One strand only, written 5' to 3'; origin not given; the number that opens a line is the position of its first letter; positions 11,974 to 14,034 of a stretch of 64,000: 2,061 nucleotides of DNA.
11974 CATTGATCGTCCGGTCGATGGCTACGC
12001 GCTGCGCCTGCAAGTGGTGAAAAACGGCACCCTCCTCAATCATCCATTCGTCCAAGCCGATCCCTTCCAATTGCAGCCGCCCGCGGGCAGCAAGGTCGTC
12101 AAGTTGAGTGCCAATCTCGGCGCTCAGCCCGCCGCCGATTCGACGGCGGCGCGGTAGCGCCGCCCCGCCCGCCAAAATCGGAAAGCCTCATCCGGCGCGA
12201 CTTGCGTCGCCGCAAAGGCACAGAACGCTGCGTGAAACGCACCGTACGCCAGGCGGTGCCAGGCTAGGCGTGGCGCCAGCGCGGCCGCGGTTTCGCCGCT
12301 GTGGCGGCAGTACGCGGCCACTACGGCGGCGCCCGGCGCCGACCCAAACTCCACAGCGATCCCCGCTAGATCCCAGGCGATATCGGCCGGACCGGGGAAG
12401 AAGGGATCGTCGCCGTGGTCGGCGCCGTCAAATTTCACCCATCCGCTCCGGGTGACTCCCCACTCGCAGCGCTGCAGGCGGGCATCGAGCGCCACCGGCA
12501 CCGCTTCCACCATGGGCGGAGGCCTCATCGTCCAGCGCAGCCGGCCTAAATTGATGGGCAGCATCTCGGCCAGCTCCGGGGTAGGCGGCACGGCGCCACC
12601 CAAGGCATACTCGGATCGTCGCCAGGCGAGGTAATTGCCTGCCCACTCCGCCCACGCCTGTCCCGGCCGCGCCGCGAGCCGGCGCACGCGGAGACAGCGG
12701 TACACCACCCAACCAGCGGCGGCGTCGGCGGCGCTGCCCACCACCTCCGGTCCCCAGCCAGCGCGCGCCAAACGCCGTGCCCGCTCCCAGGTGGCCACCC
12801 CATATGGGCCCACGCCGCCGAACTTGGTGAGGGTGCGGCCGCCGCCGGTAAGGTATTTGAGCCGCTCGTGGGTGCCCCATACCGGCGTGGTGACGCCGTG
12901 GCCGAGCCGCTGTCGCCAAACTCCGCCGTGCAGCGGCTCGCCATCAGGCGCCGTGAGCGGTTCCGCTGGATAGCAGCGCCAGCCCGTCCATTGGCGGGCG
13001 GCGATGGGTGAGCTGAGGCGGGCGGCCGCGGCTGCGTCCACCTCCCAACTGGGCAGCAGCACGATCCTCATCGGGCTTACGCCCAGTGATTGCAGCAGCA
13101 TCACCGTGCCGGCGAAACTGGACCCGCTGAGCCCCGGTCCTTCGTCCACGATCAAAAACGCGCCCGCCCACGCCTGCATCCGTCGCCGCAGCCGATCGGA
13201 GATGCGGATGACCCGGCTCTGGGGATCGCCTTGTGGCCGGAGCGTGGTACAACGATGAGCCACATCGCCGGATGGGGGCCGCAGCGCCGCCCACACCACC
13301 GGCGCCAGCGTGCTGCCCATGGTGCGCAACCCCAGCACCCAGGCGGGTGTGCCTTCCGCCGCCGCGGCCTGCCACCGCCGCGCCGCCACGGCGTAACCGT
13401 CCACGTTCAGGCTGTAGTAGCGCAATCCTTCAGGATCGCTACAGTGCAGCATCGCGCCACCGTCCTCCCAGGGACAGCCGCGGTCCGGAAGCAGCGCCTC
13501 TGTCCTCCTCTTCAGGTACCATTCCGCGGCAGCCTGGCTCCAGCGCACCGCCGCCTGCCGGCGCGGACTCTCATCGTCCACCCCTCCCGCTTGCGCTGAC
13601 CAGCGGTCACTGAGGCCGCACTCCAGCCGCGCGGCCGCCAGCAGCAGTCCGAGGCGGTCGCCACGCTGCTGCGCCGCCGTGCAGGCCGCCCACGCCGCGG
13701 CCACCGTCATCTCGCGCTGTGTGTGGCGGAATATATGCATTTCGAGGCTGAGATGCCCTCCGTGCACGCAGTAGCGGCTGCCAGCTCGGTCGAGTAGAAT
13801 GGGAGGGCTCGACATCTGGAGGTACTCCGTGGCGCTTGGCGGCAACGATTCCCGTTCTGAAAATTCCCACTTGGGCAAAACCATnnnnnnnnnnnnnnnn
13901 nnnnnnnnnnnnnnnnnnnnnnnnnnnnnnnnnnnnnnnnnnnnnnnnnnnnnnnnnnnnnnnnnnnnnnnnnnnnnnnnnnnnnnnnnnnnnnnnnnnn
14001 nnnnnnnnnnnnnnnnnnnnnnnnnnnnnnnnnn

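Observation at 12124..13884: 586-aa orphan protein combining a PRTase-like loop with a kinase-like C-terminal half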

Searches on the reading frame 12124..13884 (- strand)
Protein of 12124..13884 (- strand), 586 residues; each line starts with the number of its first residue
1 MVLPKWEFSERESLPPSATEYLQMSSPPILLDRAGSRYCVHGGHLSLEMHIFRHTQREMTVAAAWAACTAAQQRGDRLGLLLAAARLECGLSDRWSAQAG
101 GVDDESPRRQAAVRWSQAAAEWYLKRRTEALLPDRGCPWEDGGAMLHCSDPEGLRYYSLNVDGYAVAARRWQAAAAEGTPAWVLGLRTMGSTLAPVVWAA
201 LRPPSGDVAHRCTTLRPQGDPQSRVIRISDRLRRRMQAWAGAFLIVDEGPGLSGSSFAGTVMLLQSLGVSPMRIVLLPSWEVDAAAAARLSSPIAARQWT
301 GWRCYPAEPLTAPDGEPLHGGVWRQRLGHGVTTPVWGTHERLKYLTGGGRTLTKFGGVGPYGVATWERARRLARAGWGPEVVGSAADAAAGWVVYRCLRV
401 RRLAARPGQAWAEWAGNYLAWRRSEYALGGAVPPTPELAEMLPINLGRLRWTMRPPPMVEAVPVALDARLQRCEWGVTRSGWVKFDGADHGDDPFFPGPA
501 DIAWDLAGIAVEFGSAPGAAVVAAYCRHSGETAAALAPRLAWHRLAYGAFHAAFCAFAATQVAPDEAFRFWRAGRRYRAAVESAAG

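Call 3: search_protein_families(library=pfam, proteins=[window:12124-13884:-], max_evalue=1)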
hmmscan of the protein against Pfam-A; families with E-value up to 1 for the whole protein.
window:12124-13884:- (586 aa): 0 families

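Call 4: search_protein_families(library=ncbifam, proteins=[window:12124-13884:-], max_evalue=1)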
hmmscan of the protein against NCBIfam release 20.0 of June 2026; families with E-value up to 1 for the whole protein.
window:12124-13884:- (586 aa): 0 families

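Call 5: search_solved_structures(query=window:12124-13884:-, max_evalue=10, show_alignments=2)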
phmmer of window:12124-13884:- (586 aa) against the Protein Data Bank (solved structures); distinct sequences matched with E-value up to 10: 0.

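Call 6: find_homologous_proteins(query=window:12124-13884:-, max_evalue=0.001)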
Query window:12124-13884:- (586 aa): 153 proteins with E <= 0.001 among 8000 candidates; the best 120 are listed.
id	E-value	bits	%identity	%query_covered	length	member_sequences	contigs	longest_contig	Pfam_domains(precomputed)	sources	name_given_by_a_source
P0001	0.0e+0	1104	92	92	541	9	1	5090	-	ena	-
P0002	7.9e-294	994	85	90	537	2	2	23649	-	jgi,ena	-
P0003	3.0e-168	579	57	88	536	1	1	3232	-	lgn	-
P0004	9.2e-144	498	53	83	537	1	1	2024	-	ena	-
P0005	1.9e-141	491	55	87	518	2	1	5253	-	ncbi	ncbi:MAG: hypothetical protein ACRD1L_05055 [Terriglobales bacterium]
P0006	6.1e-140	486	52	90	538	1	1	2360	-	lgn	-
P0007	2.4e-138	480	53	91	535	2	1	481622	-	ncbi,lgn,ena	-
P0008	6.1e-136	473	50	89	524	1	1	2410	-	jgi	jgi:hypothetical protein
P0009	3.1e-135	470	51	91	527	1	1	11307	-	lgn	-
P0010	4.2e-134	466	49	90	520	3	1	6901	-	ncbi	ncbi:MAG: hypothetical protein ACRD0Y_01925 [Terriglobales bacterium]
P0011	4.7e-132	460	48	90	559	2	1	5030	-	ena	-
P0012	1.2e-129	452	50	88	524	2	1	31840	-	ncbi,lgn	-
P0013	6.1e-129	449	49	90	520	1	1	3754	-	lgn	-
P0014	3.4e-128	447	48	93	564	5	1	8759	-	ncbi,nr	ncbi:MAG TPA: hypothetical protein VN515_06285, partial [Terriglobales bacterium]|nr:hypothetical pr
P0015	6.9e-125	436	46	86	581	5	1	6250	-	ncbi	-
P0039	2.8e-71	259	41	73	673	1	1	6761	-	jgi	jgi:hypothetical protein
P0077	4.4e-43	166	38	70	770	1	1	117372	PF13419.13,PF00702.33,PF13242.13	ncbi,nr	ncbi:MAG TPA: HAD-IIIA family hydrolase [Gemmatimonadales bacterium]|nr:HAD-IIIA family hydrolase [G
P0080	1.1e-42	164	33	85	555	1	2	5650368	-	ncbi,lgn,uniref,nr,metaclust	ncbi:hypothetical protein Acid345_4346 [Candidatus Koribacter versatilis Ellin345]|uniref:Uncharacte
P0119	1.5e-23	101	34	62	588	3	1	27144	-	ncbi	ncbi:MAG: hypothetical protein ABWZ27_12610 [Aestuariivirgaceae bacterium]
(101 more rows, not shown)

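Call 13: search_solved_structures(query=A2, max_evalue=10, show_alignments=3)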
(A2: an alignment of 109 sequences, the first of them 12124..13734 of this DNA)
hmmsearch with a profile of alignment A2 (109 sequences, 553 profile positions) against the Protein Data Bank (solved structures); distinct sequences matched with E-value up to 10: 2.
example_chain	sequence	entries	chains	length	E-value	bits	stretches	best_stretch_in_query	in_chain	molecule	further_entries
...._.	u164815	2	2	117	0.19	13.8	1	310-398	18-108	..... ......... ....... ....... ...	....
4r77_B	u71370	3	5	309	0.75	11.8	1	459-501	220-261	Choline kinase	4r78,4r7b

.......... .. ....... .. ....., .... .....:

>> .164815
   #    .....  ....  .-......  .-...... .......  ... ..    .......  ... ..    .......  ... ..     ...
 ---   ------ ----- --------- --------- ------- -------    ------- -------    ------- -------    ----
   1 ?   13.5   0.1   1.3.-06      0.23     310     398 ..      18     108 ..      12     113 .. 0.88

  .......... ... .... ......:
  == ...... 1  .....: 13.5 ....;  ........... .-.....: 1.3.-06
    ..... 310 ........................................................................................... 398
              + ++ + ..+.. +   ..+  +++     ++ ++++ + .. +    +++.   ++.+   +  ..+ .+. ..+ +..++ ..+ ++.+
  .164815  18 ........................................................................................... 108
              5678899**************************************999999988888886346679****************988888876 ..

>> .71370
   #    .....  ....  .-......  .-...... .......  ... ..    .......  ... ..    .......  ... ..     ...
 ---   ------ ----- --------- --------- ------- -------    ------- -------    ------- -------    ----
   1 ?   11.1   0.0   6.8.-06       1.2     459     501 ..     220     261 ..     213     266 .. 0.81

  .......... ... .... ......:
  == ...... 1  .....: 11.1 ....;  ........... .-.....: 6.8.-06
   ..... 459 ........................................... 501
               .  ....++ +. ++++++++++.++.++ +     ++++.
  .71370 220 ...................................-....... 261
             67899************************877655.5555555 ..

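Call 16: find_related_loci(query=A1, collection=genome_contigs, flank=8000)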
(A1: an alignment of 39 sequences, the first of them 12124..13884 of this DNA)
Query A1 (586 aa) in genome_contigs; peptide patterns used: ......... (x = any residue, [..] = any of these).
599 stretches matched a pattern (row limit reached: there are more); 584 encode a relative of the query (tblastn E <= 1e-3); the best 80 are kept; 80 distinct loci.
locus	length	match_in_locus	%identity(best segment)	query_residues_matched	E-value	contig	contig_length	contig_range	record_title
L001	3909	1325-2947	50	38-584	2e-123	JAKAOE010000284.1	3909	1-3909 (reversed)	MAG: Acidobacteria bacterium isolate YF1.bin113 NODE_34191_length_3909_cov_1.228451, whole genome shotgun sequence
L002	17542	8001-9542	50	51-577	3e-115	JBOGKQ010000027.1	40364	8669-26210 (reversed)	MAG: Terriglobales bacterium isolate SE1507_maxbin2.bin.3 NODE_390_length_40364_cov_7.472376, whole genome shotgun seque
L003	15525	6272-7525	55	40-562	2e-94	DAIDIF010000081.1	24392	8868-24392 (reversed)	MAG TPA_asm: Acidobacteria bacterium isolate clean14 k141_719798, whole genome shotgun sequence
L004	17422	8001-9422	42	49-581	7e-93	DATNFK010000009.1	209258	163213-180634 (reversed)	MAG TPA_asm: Terriglobales bacterium isolate SMAG_U11293 k141_1897455, whole genome shotgun sequence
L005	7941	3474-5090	45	49-584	2e-92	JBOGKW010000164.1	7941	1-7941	MAG: Terriglobales bacterium isolate SE1507_concoct.bin.28_sub NODE_6769_length_7941_cov_3.561172, whole genome shotgun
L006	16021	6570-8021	45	88-577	2e-85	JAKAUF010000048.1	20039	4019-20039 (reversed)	MAG: Acidobacteria bacterium isolate YP3.bin22 NODE_3305_length_20039_cov_4.12796, whole genome shotgun sequence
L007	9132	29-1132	47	210-581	3e-83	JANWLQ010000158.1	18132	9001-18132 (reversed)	MAG: Acidobacteriales bacterium isolate CRAIB_MAG124 c_000000079505, whole genome shotgun sequence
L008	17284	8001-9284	43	151-586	4e-79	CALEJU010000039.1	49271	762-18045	MAG TPA_asm: uncultured Acidobacteria bacterium isolate SRR5457059_bin.24_CONCOCT_v1.1_MAG genome assembly, contig: ERZ7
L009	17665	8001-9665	37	49-566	2e-71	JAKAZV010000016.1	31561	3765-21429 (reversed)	MAG: Acidobacteria bacterium isolate ZJ1.bin67 NODE_1689_length_31561_cov_2.386365, whole genome shotgun sequence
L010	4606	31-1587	37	81-564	1e-69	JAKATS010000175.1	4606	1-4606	MAG: Acidobacteria bacterium isolate YP3.bin101 NODE_25214_length_4606_cov_1.3282, whole genome shotgun sequence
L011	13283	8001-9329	39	129-583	3e-61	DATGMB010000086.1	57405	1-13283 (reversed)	MAG TPA_asm: Bryobacteraceae bacterium isolate SMAG_U9901 k141_286210, whole genome shotgun sequence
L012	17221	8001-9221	39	146-578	3e-60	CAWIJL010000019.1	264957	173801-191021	MAG: uncultured Solibacteraceae bacterium isolate MFD04944.bin.3.213 genome assembly, contig: contig_51150, whole genome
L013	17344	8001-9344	39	104-562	6e-59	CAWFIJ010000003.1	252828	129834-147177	MAG: Terriglobia bacterium isolate MFD02248.bin.2.12 genome assembly, contig: contig_12930, whole genome shotgun sequenc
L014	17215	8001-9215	38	146-575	9e-58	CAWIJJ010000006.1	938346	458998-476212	MAG: Bryobacterales bacterium isolate MFD04944.bin.2.159 genome assembly, contig: contig_27173, whole genome shotgun seq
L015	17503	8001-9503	34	48-559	1e-56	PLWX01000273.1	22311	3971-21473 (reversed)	MAG: Acidobacteriaceae bacterium isolate palsa_359 73.20120700_P3D.64_contig_173536, whole genome shotgun sequence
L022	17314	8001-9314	37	148-579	5e-54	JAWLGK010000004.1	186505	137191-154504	MAG: Gammaproteobacteria bacterium isolate 30dZY2.bin.105 NODE_168_length_186505_cov_31.573930, whole genome shotgun seq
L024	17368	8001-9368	35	151-586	1e-53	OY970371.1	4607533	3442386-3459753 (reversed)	MAG: Candidatus Manganitrophaceae bacterium isolate MFD03066.bin.c.2 genome assembly, chromosome: 1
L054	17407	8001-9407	37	79-586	2e-48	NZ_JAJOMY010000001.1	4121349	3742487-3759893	Phenylobacterium sp. J426 J426_canu_contig_1, whole genome shotgun sequence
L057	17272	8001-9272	34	151-562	2e-48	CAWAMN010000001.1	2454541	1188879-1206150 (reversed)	MAG: uncultured Gammaproteobacteria bacterium isolate MFD01721.bin.1.18 genome assembly, contig: contig_14296, whole gen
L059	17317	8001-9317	39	151-577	5e-48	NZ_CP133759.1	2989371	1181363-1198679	Thermithiobacillus tepidarius DSM 3134 chromosome, complete genome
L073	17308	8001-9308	37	144-581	8e-47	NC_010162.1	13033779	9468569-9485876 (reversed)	Sorangium cellulosum So ce56, complete sequence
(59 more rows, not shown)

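Call 21: predict_structure(alignment_id=A2)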
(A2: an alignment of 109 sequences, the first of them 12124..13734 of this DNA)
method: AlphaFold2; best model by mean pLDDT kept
length: 536 residues; sequences in the alignment: 109
mean_pLDDT: 95.1   pTM: 0.93
mean pLDDT of the five models: 95.1, 94.5, 94.0, 93.8, 93.1
residues with pLDDT >= 90: 485; 70-90: 49; 50-70: 2; < 50: 0
segments of 3 or more residues with pLDDT < 50: none
pLDDT, mean of each block of 10 residues (from residue 1): 91 95 94 97 96 96 95 90 76 93 95 98 96 97 98 94 96 94 98 96 93 98 98 93 96 97 96 89 93 96 97 97 98 97 96 95 99 97 95 94 92 96 96 94 90 98 97 99 98 97 96 95 97 90
secondary structure, 60 per line:
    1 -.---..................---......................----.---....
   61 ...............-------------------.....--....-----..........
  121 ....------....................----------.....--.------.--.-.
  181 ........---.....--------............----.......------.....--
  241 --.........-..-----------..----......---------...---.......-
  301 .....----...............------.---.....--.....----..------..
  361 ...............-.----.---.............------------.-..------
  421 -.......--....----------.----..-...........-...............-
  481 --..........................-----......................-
elements in order: E6-10 H11-23 H27-48 H57-75 E95-99 H102-105 H111-124 E131-136 H137-150 E161-165 H180-188 E192-196 H205-216 E224-227 H234-238 H243-251 H272-277 E293-296 E301-305 H310-324 H335-339 E342-346 H359-375 H386-398 E425-428 E431-434 H453-463 H465-479 H483-508 H514-535

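Call 23: search_protein_representatives(protein=window:12124-13884:-)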
Query: 586 residues. Proteins with E-value up to 0.001 (for the whole library): 1688; up to 1e-10: 1338; up to 1e-30: 455. The best 150 are listed.
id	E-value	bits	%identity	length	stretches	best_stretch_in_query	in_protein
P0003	9.4e-169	579.2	58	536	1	49-586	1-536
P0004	2.9e-144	498.3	56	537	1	83-582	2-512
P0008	1.9e-136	472.5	56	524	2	148-582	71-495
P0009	9.9e-136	470.2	56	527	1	49-584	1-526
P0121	5.0e-127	441.4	49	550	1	49-580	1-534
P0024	7.1e-111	388.0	54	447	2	209-584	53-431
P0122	5.2e-101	355.5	44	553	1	50-581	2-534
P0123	2.8e-96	339.8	45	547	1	67-581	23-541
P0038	6.9e-95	335.2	47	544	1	70-583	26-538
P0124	3.3e-92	326.4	43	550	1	65-586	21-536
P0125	1.8e-78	281.0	42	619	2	145-571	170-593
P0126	1.2e-75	271.7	42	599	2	48-475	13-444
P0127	2.7e-72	260.6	47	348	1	234-578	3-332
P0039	8.9e-72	258.9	47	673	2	147-427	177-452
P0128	1.6e-62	228.4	95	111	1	1-111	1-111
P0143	7.8e-54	199.6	42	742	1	66-579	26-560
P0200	8.1e-48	179.8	37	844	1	41-584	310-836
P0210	7.4e-47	176.6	41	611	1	148-581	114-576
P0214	1.7e-46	175.4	38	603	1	72-583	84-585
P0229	4.7e-46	173.9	36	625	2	78-442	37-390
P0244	2.1e-45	171.8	40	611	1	175-579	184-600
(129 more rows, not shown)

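Call 24: fold_search(model_id=the predicted structure, library=pdb)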
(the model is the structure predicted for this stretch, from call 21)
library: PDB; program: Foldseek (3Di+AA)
matches with E <= 10: 850; with E <= 0.001: 37
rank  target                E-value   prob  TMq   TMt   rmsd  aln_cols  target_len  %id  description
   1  4u94                  1.9e-05  1.00  0.29  0.33   7.6       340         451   16  Structure of mycobacterial maltokinase, the missing link in the essential GlgE-pathway (released 2015-02-11)
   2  3feg                  4.6e-05  1.00  0.29  0.43   6.8       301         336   11  Crystal structure of human choline kinase beta in complex with phosphorylated hemicholinium-3 and adenosine nucleotide (released 2008-12-23)
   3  3dxq_B                6.7e-05  1.00  0.29  0.48   7.3       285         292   20  Crystal structure of choline/ethanolamine kinase family protein (NP_106042.1) from MESORHIZOBIUM LOTI at 2.55 A resolu (released 2008-08-05)
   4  3dxq_A                7.4e-05  1.00  0.29  0.48   7.4       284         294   20  Crystal structure of choline/ethanolamine kinase family protein (NP_106042.1) from MESORHIZOBIUM LOTI at 2.55 A resolu (released 2008-08-05)
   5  7nb2_AAA              9.6e-05  1.00  0.30  0.43   6.8       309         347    9  Crystal structure of human choline alpha in complex with an inhibitor (released 2021-10-13)
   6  4r77_A                9.6e-05  1.00  0.30  0.52   7.1       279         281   14  Crystal structure of choline kinase LicA from Streptococcus pneumoniae (released 2015-08-12)
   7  3lq3                  1.0e-04  1.00  0.28  0.42   8.1       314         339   11  Crystal structure of human choline kinase beta in complex with phosphorylated hemicholinium-3 and adenosine nucleotide (released 2010-05-05)
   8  4r77_B                1.1e-04  1.00  0.30  0.52   7.1       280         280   15  Crystal structure of choline kinase LicA from Streptococcus pneumoniae (released 2015-08-12)
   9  4o7o_B                1.4e-04  1.00  0.30  0.35   6.9       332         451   13  Crystal structure of Mycobacterium tuberculosis maltose kinase MaK (released 2014-10-22)
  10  3c5i_A                1.5e-04  1.00  0.29  0.43   7.4       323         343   10  Crystal structure of Plasmodium knowlesi choline kinase, PKH_134520 (released 2008-02-19)
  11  3f2r_A                1.9e-04  1.00  0.30  0.43   6.7       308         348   10  Crystal structure of human choline kinase alpha in complex with hemicholinium-3 (released 2008-11-11)
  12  7nb3_AAA              1.9e-04  1.00  0.27  0.39   7.4       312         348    9  Crystal structure of human choline alpha in complex with an inhibitor (released 2021-10-13)
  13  4da5_B                1.9e-04  1.00  0.28  0.41   8.3       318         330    9  Choline Kinase alpha acts through a double-displacement kinetic mechanism involving enzyme isomerisation, as determine (released 2013-04-17)
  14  8bi5_A                2.0e-04  1.00  0.30  0.42   6.9       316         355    9  Crystal structure of human Choline Kinase A in complex with UNC0737 (released 2023-11-15)
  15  8ixi_B                2.0e-04  1.00  0.28  0.46   7.0       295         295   15  Crystal structure of macrolide phosphotransferase from Klebsiella pneumoniae (released 2024-01-31)
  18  1dqn_A                2.7e-04  1.00  0.21  0.45  12.1       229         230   12  CRYSTAL STRUCTURE OF GIARDIA GUANINE PHOSPHORIBOSYLTRANSFERASE COMPLEXED WITH A TRANSITION STATE ANALOGUE (released 2000-07-26)
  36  4o7o_A                7.4e-04  1.00  0.28  0.34   7.1       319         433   15  Crystal structure of Mycobacterium tuberculosis maltose kinase MaK (released 2014-10-22)
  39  2ppq                  1.3e-03  1.00  0.29  0.47   8.2       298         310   12  Crystal structure of the homoserine kinase from Agrobacterium tumefaciens (released 2007-06-05)
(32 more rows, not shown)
